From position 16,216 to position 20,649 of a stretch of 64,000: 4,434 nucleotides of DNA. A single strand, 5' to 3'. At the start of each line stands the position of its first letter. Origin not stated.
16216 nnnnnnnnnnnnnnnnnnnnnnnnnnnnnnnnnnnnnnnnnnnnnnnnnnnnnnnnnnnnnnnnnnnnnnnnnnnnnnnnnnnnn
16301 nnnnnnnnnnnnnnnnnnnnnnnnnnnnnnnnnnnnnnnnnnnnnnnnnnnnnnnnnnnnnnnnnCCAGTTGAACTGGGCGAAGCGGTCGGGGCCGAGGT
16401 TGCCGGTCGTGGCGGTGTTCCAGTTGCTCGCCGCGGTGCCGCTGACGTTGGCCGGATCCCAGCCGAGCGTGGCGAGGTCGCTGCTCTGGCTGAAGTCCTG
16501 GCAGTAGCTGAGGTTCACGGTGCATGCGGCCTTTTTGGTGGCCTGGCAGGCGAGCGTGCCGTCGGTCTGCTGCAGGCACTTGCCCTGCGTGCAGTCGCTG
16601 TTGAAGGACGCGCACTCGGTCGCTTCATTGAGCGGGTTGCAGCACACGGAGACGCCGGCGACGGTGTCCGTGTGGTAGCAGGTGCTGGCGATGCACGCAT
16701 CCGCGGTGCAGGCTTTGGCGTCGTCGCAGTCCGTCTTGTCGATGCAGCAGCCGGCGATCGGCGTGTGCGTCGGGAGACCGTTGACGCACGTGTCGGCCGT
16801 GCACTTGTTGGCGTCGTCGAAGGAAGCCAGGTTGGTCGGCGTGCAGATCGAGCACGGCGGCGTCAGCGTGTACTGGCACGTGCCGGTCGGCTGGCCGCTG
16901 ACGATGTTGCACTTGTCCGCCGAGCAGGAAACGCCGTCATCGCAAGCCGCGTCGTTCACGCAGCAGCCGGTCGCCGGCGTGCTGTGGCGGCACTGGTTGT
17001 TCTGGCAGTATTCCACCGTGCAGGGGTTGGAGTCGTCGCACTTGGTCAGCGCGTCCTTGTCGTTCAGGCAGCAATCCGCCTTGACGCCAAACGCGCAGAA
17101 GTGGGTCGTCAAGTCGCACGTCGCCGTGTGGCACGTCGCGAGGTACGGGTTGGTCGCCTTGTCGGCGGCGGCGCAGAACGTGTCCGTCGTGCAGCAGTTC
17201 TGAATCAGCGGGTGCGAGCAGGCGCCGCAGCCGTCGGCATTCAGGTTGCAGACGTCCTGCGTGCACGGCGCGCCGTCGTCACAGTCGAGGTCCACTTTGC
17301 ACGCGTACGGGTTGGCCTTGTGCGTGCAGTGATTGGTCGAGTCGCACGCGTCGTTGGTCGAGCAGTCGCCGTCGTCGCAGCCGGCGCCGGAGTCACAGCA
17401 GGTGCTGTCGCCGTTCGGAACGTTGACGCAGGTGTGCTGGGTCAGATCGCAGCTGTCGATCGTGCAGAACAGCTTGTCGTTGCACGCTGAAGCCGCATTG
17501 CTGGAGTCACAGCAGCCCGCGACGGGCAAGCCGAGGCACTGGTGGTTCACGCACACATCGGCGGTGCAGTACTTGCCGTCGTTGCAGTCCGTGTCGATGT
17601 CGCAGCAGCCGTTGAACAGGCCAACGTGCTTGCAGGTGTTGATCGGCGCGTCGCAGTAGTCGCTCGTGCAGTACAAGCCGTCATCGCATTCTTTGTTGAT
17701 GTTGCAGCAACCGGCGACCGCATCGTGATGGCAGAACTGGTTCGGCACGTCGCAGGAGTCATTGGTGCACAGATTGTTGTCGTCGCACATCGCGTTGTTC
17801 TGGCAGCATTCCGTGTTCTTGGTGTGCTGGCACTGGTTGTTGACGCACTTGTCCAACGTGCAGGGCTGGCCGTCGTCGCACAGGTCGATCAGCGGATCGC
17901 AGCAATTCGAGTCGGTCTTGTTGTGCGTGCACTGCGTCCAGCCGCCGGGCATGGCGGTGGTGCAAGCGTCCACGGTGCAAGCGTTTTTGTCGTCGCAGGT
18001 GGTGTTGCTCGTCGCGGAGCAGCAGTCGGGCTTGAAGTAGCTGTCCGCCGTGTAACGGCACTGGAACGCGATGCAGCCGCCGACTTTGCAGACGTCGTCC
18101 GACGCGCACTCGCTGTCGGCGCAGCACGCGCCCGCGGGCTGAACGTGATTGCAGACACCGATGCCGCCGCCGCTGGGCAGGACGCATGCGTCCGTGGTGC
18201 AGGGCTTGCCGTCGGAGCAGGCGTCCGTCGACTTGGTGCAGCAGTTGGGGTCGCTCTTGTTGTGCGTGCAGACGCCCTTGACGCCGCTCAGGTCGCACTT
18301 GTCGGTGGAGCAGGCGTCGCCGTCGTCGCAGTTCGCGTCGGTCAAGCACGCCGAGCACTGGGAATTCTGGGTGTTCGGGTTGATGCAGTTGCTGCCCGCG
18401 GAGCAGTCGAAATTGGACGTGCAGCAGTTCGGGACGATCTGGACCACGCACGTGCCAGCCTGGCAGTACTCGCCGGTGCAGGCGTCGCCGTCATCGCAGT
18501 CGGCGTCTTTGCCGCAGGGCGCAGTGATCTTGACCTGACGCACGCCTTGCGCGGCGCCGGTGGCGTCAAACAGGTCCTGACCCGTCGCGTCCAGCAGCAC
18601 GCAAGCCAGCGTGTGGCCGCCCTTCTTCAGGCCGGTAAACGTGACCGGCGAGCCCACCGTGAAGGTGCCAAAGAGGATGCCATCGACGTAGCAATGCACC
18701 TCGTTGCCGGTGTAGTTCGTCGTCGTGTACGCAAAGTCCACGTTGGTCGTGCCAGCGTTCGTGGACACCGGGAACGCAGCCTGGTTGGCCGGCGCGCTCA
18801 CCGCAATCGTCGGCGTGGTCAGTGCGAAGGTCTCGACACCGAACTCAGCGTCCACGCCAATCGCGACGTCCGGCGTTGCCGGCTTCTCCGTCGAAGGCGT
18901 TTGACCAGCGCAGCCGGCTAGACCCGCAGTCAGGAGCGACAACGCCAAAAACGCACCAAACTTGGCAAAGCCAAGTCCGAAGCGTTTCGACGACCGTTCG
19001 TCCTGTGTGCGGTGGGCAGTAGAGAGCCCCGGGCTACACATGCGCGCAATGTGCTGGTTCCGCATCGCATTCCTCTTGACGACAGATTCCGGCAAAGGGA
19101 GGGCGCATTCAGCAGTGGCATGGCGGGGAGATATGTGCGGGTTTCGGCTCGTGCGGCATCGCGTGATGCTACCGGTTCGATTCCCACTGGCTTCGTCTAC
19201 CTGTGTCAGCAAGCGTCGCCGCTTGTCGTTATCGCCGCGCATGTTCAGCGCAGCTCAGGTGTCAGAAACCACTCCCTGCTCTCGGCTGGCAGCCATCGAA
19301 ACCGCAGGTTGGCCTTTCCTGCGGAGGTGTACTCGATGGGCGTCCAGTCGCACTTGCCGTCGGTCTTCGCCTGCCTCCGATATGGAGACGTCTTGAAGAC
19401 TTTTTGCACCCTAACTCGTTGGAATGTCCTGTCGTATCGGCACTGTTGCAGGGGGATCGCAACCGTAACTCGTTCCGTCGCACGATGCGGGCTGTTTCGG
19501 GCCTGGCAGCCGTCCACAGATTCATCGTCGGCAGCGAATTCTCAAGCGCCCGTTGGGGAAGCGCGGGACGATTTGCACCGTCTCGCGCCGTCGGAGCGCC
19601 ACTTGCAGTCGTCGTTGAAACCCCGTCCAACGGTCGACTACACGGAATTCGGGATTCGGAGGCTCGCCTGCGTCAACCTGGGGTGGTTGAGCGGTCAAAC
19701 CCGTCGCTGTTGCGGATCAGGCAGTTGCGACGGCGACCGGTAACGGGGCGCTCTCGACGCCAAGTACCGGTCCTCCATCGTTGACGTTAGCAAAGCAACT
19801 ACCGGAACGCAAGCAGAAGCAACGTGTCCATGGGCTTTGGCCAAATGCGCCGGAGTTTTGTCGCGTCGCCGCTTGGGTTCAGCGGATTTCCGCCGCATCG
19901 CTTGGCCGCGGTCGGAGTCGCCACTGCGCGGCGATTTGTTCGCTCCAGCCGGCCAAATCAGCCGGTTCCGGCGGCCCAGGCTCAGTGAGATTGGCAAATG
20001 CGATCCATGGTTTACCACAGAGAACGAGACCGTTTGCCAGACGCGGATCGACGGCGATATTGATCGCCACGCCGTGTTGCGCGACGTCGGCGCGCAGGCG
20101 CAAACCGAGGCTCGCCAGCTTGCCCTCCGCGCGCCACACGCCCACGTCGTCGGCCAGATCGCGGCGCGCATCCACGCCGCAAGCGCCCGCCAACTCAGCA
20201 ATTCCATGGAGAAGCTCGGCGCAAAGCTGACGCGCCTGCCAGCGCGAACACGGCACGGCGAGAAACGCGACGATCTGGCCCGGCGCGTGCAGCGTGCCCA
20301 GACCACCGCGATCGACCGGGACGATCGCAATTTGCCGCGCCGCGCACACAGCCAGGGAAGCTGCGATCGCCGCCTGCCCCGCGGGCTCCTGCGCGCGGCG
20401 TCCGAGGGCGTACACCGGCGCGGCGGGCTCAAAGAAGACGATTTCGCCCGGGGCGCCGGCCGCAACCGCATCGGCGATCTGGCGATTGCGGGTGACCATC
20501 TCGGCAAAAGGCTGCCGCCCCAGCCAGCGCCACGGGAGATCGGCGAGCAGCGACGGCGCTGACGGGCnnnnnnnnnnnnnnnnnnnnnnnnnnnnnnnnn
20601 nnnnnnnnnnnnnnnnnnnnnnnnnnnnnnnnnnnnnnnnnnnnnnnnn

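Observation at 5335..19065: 13.7-kb gene for a >4,500-aa Cys-rich repeat lipoprotein adjacent to tRNA-Pro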

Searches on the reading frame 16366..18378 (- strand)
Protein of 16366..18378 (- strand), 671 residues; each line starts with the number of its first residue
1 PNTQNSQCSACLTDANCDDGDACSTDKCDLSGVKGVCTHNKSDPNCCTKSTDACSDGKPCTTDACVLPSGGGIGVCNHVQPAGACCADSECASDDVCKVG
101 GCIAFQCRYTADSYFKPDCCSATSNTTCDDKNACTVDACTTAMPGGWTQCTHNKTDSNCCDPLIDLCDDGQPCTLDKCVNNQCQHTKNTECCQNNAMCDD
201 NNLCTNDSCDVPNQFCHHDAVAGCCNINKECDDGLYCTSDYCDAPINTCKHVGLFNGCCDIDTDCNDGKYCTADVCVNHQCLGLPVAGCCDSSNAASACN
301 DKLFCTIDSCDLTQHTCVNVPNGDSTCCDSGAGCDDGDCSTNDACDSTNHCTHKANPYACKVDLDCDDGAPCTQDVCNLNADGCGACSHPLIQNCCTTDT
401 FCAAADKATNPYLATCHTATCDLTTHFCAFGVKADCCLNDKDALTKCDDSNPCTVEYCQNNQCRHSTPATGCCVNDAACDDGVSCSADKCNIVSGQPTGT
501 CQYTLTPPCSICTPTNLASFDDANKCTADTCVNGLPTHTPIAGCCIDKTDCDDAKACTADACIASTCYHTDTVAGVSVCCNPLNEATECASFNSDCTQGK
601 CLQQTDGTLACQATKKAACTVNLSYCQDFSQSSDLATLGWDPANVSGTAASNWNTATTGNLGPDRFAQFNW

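Call 12: search_protein_families(library=pfam, proteins=[window:16366-18378:-], max_evalue=1)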
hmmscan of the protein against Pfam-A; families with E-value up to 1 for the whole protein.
seq(671 aa): 1 family
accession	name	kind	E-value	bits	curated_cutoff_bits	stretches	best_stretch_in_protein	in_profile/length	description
PF00526.23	Dicty_CTDC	-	0.00024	21.3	27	5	127-140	1-14/24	Dictyostelium (slime mold) repeat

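Call 13: search_protein_families(library=ncbifam, proteins=[window:16366-18378:-], max_evalue=1)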
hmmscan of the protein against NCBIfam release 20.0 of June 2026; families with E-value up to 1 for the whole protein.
seq(671 aa): 0 families

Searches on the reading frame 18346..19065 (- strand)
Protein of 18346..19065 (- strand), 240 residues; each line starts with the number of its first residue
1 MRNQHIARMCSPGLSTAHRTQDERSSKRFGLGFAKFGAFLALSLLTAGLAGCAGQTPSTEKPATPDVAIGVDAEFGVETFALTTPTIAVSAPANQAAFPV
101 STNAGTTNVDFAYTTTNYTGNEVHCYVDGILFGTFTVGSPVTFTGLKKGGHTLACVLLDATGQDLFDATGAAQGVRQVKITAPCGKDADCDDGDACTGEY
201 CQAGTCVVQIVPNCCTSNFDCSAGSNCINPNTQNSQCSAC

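Call 12: search_protein_families(library=pfam, proteins=[window:18346-19065:-], max_evalue=1)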
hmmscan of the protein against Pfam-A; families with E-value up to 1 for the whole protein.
seq(240 aa): 2 families
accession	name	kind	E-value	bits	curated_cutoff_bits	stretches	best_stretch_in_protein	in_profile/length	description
PF06832.18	BiPBP_C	-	0.033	14.5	26.8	1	83-163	8-84/90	Penicillin-Binding Protein C-terminus Family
PF23954.1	DUF7283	-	0.15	12.4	27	1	38-114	9-86/142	Family of unknown function (DUF7283)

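Call 13: search_protein_families(library=ncbifam, proteins=[window:18346-19065:-], max_evalue=1)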
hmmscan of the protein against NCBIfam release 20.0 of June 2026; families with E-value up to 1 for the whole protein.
seq(240 aa): 0 families

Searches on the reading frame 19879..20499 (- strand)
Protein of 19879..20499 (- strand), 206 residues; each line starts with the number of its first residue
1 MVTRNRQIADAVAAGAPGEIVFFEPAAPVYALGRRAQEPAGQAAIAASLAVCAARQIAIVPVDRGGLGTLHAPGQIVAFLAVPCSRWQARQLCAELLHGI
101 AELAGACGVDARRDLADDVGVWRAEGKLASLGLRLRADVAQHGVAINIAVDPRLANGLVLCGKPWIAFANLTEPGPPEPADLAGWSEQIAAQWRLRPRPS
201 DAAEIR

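Call 104: search_protein_families(library=ncbifam, proteins=[window:19879-20499:-], max_evalue=0.00001)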
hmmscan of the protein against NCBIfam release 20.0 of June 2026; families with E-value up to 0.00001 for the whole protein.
window:19879-20499:- (206 aa): 5 families
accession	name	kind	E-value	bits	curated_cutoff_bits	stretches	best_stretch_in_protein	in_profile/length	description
TIGR00214.1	lipB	equivalog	6.2e-20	71.5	83.55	1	4-172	7-161/187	lipoyl(octanoyl) transferase LipB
NF010922.0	PRK14342.1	equivalog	4.1e-17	62.2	235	1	51-162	58-170/215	lipoyl(octanoyl) transferase LipB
NF010923.0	PRK14343.1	equivalog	1.5e-15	57.4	298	1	6-162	33-185/237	lipoyl(octanoyl) transferase LipB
NF010921.0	PRK14341.1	equivalog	5.1e-14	52.2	230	1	10-164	39-192/230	lipoyl(octanoyl) transferase LipB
NF010925.0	PRK14345.1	equivalog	7.2e-12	45.4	155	1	4-162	30-183/236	lipoyl(octanoyl) transferase LipB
